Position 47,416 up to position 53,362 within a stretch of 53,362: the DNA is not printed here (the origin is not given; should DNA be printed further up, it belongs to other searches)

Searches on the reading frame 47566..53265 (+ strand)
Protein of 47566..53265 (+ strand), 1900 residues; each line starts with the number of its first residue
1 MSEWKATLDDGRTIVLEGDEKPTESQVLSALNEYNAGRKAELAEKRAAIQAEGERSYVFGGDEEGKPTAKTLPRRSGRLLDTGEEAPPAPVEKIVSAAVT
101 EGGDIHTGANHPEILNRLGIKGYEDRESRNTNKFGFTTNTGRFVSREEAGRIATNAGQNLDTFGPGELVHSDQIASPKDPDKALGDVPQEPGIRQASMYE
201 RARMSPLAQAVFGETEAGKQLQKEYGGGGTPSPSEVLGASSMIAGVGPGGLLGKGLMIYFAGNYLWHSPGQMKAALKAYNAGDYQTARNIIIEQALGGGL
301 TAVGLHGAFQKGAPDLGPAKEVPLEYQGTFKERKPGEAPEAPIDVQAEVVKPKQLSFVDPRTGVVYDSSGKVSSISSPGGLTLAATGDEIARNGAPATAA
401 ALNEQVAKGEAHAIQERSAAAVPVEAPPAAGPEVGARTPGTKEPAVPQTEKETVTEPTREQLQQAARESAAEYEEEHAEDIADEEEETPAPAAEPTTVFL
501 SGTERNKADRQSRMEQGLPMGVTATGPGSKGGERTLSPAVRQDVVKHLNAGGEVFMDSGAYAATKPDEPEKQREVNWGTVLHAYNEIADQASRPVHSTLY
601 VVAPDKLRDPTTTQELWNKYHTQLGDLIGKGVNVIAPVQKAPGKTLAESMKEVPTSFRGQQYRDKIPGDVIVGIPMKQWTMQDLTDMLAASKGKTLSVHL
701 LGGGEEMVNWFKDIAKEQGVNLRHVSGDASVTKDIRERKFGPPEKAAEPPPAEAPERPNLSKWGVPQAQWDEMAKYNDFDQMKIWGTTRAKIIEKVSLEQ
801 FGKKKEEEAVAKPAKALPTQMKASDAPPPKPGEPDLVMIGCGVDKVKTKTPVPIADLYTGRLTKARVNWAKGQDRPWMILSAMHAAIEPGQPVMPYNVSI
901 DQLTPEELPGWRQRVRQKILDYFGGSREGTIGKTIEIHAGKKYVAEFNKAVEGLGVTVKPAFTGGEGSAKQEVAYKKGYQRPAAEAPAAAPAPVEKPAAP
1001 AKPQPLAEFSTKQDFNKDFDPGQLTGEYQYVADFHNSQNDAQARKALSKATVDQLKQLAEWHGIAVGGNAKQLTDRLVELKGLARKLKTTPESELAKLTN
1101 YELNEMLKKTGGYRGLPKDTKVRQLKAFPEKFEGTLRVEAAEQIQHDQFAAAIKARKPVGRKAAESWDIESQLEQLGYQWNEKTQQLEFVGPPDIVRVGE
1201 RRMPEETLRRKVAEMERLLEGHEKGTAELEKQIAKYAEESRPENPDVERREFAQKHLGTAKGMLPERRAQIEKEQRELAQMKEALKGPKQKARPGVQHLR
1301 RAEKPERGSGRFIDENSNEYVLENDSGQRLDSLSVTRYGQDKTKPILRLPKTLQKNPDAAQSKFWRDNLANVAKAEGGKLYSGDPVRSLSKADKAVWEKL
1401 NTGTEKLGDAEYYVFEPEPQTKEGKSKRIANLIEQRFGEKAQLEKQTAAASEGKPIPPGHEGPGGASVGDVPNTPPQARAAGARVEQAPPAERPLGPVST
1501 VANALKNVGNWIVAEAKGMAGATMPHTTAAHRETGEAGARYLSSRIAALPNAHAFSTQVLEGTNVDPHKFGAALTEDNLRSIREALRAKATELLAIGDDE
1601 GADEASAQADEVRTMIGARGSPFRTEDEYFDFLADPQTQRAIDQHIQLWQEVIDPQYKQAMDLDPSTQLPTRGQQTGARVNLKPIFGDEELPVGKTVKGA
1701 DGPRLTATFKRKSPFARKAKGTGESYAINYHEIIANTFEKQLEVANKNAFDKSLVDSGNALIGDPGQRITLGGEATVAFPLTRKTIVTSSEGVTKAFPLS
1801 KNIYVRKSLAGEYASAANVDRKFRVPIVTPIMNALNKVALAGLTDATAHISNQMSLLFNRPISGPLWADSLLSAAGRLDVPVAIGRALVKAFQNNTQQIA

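Call 72: search_protein_families(library=pfam, proteins=[window:47566-53265:+], max_evalue=0.05)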
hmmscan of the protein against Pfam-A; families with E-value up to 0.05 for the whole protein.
window:47566-53265:+ (1900 aa): 1 family
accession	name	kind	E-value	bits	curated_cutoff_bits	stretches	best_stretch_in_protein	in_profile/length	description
PF21818.3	DUF6884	-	2.6e-17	63.6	30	1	837-962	2-121/135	Family of unknown function (DUF6884)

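Call 73: search_protein_families(library=phrogs, proteins=[window:47566-53265:+], max_evalue=0.001)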
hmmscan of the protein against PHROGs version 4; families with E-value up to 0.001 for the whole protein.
window:47566-53265:+ (1900 aa): 3 families
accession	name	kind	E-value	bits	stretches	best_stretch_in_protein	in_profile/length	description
phrog_839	-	unknown function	1.2e-07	32.7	1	92-158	81-156/253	-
phrog_5935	-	unknown function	9.6e-07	29.8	1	835-952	8-117/155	-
phrog_5436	-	unknown function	6.1e-05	23.8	1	814-900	107-195/267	-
